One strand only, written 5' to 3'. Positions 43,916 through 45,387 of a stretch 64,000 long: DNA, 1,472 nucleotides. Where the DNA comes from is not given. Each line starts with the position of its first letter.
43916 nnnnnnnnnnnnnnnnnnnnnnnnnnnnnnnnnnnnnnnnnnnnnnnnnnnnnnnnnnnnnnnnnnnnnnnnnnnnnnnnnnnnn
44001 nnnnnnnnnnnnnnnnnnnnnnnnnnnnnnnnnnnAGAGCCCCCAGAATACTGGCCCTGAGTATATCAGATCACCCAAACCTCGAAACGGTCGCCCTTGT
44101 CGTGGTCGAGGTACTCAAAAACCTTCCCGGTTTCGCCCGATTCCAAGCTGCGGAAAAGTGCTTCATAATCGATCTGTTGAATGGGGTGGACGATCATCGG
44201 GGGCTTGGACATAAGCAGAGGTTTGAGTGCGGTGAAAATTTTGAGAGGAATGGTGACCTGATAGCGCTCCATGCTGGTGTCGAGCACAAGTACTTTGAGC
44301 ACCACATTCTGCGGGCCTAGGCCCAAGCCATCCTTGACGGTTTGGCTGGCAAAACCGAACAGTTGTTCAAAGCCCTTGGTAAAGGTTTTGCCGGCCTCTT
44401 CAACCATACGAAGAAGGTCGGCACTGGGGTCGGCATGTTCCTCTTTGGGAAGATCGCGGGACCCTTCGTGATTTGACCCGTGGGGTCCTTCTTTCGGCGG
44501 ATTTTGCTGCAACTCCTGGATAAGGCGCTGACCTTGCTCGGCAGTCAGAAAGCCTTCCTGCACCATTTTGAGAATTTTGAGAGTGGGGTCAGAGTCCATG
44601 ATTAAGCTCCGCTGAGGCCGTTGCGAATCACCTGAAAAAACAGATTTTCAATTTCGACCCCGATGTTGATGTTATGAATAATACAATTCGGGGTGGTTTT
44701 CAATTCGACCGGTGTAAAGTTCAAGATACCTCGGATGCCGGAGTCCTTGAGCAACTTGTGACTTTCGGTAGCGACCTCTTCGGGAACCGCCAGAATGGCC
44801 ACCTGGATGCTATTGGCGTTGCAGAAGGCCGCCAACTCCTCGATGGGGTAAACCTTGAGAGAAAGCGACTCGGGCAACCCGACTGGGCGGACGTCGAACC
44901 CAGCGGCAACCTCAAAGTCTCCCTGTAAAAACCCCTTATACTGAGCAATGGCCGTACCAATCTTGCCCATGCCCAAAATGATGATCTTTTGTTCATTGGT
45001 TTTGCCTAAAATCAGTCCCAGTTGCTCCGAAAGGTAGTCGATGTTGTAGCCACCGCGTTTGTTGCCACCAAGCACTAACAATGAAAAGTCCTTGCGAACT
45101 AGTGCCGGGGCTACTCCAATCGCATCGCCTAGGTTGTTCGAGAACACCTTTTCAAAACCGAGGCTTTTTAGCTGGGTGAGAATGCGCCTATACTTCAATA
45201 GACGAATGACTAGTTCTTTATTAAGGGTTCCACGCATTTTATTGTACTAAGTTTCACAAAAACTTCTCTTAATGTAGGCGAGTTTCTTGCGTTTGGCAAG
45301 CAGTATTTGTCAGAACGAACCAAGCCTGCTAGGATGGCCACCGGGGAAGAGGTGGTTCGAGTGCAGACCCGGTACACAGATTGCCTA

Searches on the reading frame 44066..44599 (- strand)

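Call 7: search_protein_families(library=ncbifam, proteins=[window:44066-44599:-])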
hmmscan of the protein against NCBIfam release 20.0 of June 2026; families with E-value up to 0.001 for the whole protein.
window:44066-44599:- (177 aa): 0 families

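Call 27: search_protein_families(library=pfam, proteins=[window:44066-44599:-], max_evalue=0.01)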
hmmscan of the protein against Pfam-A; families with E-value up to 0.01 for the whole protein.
window:44066-44599:- (177 aa): 1 family
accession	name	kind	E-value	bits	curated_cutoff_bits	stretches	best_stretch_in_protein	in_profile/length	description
PF22746.1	SHOCT-like_DUF2089-C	-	1.1e-05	25.3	27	1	7-33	4-30/32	SHOCT-like domain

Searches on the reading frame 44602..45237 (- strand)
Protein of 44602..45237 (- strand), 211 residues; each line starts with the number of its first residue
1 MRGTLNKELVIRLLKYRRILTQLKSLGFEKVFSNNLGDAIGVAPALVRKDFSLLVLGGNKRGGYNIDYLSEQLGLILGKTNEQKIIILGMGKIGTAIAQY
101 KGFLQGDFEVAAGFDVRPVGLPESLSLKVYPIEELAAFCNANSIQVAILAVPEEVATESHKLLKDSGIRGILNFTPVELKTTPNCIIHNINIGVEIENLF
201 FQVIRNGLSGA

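Call 7: search_protein_families(library=ncbifam, proteins=[window:44602-45237:-])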
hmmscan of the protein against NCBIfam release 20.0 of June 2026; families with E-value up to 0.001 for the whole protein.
window:44602-45237:- (211 aa): 9 families
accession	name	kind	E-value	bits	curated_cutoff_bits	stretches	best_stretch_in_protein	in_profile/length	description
NF003996.0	PRK05472.2-5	equivalog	1.8e-59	201.1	138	1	5-204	2-200/209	redox-sensing transcriptional repressor Rex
NF003995.0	PRK05472.2-4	subfamily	8.5e-49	166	126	1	4-206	5-208/213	redox-sensing transcriptional repressor Rex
NF003992.0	PRK05472.2-1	equivalog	3.4e-41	141.1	226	1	10-206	26-223/249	redox-sensing transcriptional repressor Rex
NF003990.0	PRK05472.1-4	equivalog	6.5e-39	133.7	233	1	7-202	9-205/214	redox-sensing transcriptional repressor Rex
NF003994.0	PRK05472.2-3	equivalog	7.2e-39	133.4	130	1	7-202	11-207/217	redox-sensing transcriptional repressor Rex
NF003993.0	PRK05472.2-2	equivalog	1.5e-38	132.4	217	1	9-204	10-206/212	redox-sensing transcriptional repressor Rex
NF003989.0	PRK05472.1-3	equivalog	5.4e-38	130.9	177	1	9-202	12-206/215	redox-sensing transcriptional repressor Rex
NF003991.0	PRK05472.1-5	equivalog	8.4e-33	114.1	198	1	10-202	12-205/211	redox-sensing transcriptional repressor Rex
NF003988.0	PRK05472.1-1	equivalog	4.5e-27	95.4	321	1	8-203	10-208/214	redox-sensing transcriptional repressor Rex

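Call 27: search_protein_families(library=pfam, proteins=[window:44602-45237:-], max_evalue=0.01)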
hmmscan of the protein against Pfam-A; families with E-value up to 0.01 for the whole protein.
window:44602-45237:- (211 aa): 2 families
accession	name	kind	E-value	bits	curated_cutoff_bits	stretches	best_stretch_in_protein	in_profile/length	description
PF02629.25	CoA_binding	-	3.3e-13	50.6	22.3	1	81-177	2-97/97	CoA binding domain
PF06971.19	Put_DNA-bind_N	-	6.6e-11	42.6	27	1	10-52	7-49/49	Putative DNA-binding protein N-terminus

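Call 42: search_solved_structures(query=window:44602-45237:-, show_alignments=2)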
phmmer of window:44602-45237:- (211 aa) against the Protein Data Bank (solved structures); distinct sequences matched with E-value up to 0.001: 8.
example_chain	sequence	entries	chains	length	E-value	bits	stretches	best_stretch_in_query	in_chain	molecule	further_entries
5zz5_A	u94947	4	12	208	4.2e-29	104.7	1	7-206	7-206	Redox-sensing transcriptional repressor Rex | Redox-sensing transcriptional repressor Rex 1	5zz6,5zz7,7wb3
3ikt_A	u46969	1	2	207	8.9e-27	97.1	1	9-204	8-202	Redox-sensing transcriptional repressor rex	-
1xcb_A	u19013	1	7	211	9.6e-27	97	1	9-204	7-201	Redox-sensing transcriptional repressor rex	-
3ikv_A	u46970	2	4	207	2.3e-26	95.8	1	9-204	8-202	Redox-sensing transcriptional repressor rex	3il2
2dt5_A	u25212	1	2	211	2.5e-26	95.7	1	9-204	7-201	AT-rich DNA-binding protein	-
2vt2_A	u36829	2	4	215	8.6e-26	93.9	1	11-201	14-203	REDOX-SENSING TRANSCRIPTIONAL REPRESSOR REX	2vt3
3wg9_A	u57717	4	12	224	6.2e-24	87.8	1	8-196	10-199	Redox-sensing transcriptional repressor rex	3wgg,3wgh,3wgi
3keo_A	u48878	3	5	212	2.2e-22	82.8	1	6-201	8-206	Redox-sensing transcriptional repressor rex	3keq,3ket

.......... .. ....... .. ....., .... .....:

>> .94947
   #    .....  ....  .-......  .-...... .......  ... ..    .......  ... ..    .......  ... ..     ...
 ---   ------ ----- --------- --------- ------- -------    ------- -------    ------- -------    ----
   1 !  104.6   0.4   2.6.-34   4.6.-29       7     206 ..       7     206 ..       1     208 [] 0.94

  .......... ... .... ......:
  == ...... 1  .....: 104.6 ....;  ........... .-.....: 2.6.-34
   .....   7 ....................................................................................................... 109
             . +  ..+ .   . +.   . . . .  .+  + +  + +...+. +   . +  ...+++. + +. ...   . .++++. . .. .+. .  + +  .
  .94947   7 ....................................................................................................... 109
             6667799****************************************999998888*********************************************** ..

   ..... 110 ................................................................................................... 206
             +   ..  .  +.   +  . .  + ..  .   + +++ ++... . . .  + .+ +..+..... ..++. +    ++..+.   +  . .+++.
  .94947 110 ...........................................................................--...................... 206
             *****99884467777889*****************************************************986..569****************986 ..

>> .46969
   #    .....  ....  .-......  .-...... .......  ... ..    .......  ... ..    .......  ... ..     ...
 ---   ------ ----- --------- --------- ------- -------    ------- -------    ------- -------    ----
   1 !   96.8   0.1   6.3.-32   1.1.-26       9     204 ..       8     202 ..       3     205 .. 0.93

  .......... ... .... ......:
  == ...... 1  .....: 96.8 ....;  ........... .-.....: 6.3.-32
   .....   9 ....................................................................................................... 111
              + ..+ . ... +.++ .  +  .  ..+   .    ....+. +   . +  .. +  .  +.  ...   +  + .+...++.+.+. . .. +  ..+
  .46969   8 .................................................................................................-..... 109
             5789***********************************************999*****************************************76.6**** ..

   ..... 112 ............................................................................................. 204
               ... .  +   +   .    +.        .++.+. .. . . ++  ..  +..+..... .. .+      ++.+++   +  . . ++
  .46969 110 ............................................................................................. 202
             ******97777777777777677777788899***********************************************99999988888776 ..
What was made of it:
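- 44602..45237 (-): Rex1, the canonical Rex (211 aa), with GMGKIG and the C-terminal helix present. Calls 7, 27, 42.
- On Canonical Rex protein (Rex1, 44602-45237): VRKDFS, GMGKIG and the C-terminal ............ are all present (call 42).
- Checked: The 'canonical Rex' at 44602-45237 is on the minus strand and is a genuine Rex: 201 bits against NF003996, and E=4e-29 to the T. maritima Rex structure 5zz5 (calls 7, 42).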
